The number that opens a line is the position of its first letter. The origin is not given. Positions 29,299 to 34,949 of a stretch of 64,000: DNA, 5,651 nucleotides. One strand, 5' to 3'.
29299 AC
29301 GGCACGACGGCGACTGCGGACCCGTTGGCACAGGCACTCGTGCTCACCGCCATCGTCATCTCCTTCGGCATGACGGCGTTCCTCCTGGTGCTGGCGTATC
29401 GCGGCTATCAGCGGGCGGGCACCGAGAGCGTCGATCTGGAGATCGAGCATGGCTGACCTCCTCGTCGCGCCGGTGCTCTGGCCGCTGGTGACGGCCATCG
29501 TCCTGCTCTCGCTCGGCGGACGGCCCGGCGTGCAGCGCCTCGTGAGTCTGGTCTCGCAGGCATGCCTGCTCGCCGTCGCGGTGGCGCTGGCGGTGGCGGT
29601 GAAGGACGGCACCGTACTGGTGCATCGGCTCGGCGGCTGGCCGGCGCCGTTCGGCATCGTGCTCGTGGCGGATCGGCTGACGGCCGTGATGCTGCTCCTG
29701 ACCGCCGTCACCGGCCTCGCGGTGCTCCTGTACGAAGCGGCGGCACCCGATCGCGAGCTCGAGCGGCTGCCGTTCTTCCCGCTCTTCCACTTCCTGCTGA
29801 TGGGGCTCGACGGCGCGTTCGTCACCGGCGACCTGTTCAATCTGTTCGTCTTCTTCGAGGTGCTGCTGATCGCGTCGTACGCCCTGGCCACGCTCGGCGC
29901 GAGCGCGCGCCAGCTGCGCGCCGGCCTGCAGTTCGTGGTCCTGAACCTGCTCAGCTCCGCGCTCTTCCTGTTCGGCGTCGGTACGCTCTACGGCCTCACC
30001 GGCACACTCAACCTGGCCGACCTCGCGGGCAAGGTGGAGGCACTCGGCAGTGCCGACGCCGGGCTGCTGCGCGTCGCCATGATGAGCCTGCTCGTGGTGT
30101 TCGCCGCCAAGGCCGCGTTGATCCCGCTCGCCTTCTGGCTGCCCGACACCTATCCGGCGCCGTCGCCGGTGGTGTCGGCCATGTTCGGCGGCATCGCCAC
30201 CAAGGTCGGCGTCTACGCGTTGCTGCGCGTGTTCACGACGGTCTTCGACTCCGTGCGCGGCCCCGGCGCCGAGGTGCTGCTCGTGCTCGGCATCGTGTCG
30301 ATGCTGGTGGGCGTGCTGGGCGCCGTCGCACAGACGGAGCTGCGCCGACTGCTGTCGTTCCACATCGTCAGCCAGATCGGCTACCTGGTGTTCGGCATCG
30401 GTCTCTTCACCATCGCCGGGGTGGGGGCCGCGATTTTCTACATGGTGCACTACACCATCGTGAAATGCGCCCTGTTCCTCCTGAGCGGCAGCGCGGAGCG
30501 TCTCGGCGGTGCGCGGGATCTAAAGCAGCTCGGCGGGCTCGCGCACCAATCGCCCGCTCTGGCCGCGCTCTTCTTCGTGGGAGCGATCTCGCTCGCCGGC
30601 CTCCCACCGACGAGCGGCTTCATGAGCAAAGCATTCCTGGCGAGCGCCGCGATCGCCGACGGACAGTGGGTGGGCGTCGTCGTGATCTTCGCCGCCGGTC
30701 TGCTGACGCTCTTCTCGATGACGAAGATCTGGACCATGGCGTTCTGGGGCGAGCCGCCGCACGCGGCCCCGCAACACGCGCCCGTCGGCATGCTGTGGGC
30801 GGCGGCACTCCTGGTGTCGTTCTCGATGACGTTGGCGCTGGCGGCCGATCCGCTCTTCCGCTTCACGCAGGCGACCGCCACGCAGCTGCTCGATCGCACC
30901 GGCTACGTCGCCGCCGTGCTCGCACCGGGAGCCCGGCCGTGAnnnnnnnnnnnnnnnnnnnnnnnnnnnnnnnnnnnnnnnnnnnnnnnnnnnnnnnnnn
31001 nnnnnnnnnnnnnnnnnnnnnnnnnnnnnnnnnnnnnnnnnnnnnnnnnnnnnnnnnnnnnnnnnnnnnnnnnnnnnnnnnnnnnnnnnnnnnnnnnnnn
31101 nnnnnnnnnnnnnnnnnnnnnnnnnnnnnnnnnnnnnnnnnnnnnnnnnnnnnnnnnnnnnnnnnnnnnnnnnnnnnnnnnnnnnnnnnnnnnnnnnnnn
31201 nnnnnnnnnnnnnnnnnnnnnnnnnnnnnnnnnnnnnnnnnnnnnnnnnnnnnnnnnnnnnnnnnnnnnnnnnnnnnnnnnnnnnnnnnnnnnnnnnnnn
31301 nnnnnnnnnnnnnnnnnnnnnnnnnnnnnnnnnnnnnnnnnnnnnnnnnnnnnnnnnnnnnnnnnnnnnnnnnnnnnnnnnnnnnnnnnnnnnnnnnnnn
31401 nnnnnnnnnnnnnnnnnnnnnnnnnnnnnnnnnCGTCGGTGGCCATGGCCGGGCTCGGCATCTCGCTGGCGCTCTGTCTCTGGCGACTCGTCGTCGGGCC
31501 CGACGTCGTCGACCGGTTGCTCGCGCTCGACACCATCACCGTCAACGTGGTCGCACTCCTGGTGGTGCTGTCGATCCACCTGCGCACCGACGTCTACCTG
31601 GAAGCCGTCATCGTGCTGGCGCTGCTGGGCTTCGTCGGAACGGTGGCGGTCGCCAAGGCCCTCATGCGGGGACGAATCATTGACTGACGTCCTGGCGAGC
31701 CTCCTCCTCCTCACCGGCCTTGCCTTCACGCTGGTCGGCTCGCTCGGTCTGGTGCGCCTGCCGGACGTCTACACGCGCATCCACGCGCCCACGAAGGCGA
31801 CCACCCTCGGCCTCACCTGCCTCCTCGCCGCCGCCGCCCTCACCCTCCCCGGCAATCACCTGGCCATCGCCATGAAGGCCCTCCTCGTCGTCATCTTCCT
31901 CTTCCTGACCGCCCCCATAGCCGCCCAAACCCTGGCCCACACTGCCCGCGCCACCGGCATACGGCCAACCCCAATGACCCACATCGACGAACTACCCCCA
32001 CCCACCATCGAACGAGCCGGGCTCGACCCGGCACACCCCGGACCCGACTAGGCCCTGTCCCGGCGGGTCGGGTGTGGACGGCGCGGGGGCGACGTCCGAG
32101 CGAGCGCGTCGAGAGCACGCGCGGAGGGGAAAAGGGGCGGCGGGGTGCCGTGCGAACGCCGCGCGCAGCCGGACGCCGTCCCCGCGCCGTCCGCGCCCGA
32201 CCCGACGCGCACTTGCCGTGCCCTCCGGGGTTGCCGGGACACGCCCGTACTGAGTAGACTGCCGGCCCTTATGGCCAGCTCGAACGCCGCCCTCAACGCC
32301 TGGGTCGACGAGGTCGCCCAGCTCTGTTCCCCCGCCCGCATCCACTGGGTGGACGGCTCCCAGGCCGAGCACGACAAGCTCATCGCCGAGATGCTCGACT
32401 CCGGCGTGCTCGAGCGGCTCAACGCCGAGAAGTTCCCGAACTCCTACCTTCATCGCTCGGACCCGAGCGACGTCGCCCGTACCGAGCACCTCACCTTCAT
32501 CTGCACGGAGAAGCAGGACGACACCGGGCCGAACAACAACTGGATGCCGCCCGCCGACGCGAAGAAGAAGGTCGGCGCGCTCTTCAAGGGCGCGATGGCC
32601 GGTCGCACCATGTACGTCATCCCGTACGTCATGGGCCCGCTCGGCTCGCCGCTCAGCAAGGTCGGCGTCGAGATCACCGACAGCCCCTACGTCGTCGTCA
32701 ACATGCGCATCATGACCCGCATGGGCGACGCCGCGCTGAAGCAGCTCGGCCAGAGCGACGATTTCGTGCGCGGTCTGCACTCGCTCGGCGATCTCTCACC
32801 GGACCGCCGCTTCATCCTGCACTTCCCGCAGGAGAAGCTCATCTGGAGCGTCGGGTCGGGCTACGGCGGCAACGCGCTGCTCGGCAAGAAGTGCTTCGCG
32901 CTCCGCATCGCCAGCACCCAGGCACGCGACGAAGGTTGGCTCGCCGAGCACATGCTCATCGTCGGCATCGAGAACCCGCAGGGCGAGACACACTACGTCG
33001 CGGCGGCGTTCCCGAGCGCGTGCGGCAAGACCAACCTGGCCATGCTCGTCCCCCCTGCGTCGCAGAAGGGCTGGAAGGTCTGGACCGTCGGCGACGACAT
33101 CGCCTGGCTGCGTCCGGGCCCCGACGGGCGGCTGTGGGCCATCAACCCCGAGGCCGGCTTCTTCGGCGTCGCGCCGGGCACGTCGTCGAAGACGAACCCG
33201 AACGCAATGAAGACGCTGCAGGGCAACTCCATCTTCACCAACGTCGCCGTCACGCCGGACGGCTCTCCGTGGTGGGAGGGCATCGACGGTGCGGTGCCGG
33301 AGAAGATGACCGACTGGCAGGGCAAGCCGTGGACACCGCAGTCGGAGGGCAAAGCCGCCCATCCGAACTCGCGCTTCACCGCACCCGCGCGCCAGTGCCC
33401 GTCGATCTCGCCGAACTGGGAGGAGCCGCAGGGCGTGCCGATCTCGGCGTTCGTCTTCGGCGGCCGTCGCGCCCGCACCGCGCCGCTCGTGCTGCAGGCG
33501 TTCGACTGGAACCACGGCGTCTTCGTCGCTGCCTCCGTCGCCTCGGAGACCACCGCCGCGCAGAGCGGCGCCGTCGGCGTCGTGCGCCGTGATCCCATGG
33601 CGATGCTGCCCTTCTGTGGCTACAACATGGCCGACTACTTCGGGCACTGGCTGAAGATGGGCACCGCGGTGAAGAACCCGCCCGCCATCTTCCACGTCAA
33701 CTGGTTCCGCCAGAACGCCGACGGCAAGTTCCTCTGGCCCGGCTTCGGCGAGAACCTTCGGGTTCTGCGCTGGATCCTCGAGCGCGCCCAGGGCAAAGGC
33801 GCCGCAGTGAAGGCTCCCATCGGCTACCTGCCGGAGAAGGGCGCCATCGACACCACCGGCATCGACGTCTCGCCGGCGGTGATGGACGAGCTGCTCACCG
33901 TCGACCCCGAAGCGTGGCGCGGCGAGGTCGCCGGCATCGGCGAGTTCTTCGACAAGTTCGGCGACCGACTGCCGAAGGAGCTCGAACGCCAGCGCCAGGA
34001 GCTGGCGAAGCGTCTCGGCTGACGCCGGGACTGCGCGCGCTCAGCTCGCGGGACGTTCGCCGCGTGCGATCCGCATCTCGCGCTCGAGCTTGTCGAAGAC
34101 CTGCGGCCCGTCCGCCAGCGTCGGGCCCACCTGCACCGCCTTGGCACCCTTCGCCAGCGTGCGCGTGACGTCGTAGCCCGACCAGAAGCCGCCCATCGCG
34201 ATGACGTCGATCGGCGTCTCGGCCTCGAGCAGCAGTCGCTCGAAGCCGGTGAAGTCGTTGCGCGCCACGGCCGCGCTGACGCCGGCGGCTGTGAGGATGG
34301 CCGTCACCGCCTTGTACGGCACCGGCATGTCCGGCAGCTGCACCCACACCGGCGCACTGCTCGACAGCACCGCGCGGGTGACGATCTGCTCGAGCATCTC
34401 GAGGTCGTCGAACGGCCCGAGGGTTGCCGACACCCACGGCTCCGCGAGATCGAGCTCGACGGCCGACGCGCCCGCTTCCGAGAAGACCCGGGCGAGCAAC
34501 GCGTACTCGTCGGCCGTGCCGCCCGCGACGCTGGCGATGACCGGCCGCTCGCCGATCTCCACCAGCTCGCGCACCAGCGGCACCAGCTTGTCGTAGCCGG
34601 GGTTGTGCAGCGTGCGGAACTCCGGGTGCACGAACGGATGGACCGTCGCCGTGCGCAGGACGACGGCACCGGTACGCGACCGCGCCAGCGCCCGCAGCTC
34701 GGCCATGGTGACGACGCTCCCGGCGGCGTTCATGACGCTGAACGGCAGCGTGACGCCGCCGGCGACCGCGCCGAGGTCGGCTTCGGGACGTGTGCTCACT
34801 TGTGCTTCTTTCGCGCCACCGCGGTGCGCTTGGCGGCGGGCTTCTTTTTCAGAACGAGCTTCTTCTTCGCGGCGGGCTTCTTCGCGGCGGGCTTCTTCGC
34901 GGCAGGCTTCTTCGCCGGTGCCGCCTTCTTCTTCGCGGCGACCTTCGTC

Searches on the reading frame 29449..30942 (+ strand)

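Call 39: search_protein_families(library=pfam, max_evalue=0.00001, proteins=[window:29449-30942:+])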
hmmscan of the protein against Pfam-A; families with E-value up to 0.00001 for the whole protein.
window:29449-30942:+ (497 aa): 1 family
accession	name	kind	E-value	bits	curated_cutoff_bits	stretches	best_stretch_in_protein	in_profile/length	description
PF00361.26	Proton_antipo_M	-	1.7e-57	195.3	21.5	1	127-418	2-292/294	NADH:quinone oxidoreductase/Mrp antiporter, TM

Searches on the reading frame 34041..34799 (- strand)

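Call 38: search_protein_families(library=pfam, max_evalue=0.00001, proteins=[window:34041-34799:-])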
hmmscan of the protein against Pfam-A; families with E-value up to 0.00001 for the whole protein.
window:34041-34799:- (252 aa): 1 family
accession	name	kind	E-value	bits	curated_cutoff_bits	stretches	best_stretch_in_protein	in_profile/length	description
PF01180.27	DHO_dh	-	2.3e-12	47.1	27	0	194-242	238-287/291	Dihydroorotate dehydrogenase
